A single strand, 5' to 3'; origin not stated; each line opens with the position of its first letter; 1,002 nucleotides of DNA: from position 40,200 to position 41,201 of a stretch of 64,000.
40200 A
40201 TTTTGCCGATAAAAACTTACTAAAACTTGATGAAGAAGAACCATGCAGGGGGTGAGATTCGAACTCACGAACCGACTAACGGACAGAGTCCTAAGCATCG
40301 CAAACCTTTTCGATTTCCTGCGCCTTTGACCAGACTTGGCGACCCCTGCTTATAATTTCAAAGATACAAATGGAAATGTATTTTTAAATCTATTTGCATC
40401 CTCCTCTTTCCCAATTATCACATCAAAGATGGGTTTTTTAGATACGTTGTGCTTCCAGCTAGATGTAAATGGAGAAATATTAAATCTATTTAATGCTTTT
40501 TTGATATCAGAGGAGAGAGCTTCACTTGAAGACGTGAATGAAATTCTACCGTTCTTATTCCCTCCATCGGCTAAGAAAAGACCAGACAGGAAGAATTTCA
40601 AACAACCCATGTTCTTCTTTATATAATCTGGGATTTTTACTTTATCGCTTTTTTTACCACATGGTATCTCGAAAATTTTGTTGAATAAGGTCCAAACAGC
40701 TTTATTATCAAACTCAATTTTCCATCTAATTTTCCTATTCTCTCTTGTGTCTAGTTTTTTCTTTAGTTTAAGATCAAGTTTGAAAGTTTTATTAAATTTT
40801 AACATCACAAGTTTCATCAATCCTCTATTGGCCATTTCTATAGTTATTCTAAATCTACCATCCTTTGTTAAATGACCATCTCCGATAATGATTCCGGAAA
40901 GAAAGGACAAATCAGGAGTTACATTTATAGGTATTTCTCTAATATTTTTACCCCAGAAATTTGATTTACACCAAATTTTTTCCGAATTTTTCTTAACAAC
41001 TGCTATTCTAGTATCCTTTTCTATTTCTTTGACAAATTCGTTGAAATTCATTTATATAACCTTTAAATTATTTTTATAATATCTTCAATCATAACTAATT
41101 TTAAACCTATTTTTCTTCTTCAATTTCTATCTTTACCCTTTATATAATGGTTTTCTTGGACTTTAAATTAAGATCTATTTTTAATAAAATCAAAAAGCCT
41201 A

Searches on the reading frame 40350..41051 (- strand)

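Call 7: search_protein_families(library=pfam, proteins=[window:40350-41051:-], max_evalue=0.1)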
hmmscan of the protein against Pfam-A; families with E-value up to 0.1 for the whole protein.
window:40350-41051:- (233 aa): 4 families
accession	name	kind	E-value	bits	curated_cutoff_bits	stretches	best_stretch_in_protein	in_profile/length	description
PF14528.11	LAGLIDADG_3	-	2.2e-14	53.9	22.5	2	154-224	6-79/82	LAGLIDADG-like domain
PF14527.11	LAGLIDADG_WhiA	-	0.00013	22.5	23.2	0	152-197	2-51/93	WhiA LAGLIDADG-like domain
PF03161.18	LAGLIDADG_2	-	0.00067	20.1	25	1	28-112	79-158/168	LAGLIDADG DNA endonuclease family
PF05204.19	Hom_end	-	0.0019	18.8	21.1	0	49-82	16-49/110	Homing endonuclease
